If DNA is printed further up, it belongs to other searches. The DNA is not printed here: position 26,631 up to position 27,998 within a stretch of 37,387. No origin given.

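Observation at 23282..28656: Tightly coupled five-gene operon BtpA/SgcQ - M29 aminopeptidase - FGGY kinase - creatinase-like M24 - creatininase: candidate undescribed catabolic system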

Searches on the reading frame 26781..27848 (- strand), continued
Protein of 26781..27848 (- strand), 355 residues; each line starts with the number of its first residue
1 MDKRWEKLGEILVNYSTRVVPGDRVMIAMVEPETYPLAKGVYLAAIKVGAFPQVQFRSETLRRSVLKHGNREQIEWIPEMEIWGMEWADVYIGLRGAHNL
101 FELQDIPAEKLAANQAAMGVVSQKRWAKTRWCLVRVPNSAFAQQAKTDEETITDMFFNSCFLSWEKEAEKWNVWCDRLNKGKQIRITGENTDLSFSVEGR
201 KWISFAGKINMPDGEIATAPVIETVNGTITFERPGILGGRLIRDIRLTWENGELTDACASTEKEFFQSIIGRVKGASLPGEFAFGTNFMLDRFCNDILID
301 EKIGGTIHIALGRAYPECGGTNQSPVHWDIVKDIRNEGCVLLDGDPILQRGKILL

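Call 106: fold_search(model_id=the predicted structure, library=pdb)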
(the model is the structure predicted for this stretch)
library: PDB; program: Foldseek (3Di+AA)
matches with E <= 10: 1519; with E <= 0.001: 11
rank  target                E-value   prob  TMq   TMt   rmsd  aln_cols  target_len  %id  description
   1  4icq_A                1.7e-23  1.00  0.86  0.75   3.5       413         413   22  Structural basis for substrate recognition and reaction mechanism of bacterial aminopeptidase peps (released 2013-10-23)
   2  4ics_A                2.1e-23  1.00  0.86  0.75   3.6       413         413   21  Crystal structure of PepS from Streptococcus pneumoniae in complex with a substrate (released 2013-10-23)
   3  4icr_A                7.5e-22  1.00  0.70  0.62   5.8       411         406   23  Structural basis for substrate recognition and reaction mechanism of bacterial aminopeptidase peps (released 2013-10-23)
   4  1zjc                  3.7e-20  1.00  0.83  0.72   3.8       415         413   18  Aminopeptidase S from S. aureus (released 2005-06-07)
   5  2ayi_A                1.1e-19  1.00  0.81  0.73   4.2       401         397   22  Wild-type AmpT from Thermus thermophilus (released 2005-11-08)
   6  7cn3_A                1.0e-13  1.00  0.58  0.59   7.3       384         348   14  2,5-dihydroxypridine Dioxygenase in complex with 2,5-dihydroxypridine and product N-formylmaleamic acid (released 2020-12-16)
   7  6zsv_B                8.8e-07  1.00  0.37  0.41   9.2       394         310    7  Structure of crocagin biosynthetic protein CgnB (released 2022-07-20)
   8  6zsv_A                1.2e-05  1.00  0.39  0.44   8.7       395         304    8  Structure of crocagin biosynthetic protein CgnB (released 2022-07-20)
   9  6zsu_A                5.8e-05  1.00  0.44  0.50   7.8       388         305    8  Structure of crocagin biosynthetic protein CgnE (released 2022-07-20)
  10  6zsu_B                1.3e-04  1.00  0.43  0.49   7.8       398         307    9  Structure of crocagin biosynthetic protein CgnE (released 2022-07-20)
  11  9g79_A                6.1e-04  1.00  0.18  0.15   6.9       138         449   21  Cryo-EM structure of Acetyl-coenzyme A synthetase (AcsA) dimer (released 2025-04-16)
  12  3isl_A                2.2e-03  1.00  0.18  0.17   6.3       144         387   12  Crystal structure of ureidoglycine-glyoxylate aminotransferase (pucG) from Bacillus subtilis (released 2010-09-15)
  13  8u2u                  3.2e-03  0.99  0.18  0.11   7.8       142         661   18  Crystal Structure of Acetyl-coenzyme A synthetase from Leishmania infantum (CoA, AMP and potassium bound) (released 2023-09-13)
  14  3jvd_B                3.4e-03  1.00  0.22  0.30   6.7       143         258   15  Crystal structure of putative transcription regulation repressor (LACI family) FROM Corynebacterium glutamicum (released 2009-09-22)
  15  6ka1_B                3.6e-03  0.60  0.18  0.19  13.8       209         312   13  E.coli Malate dehydrogenase (released 2020-06-17)
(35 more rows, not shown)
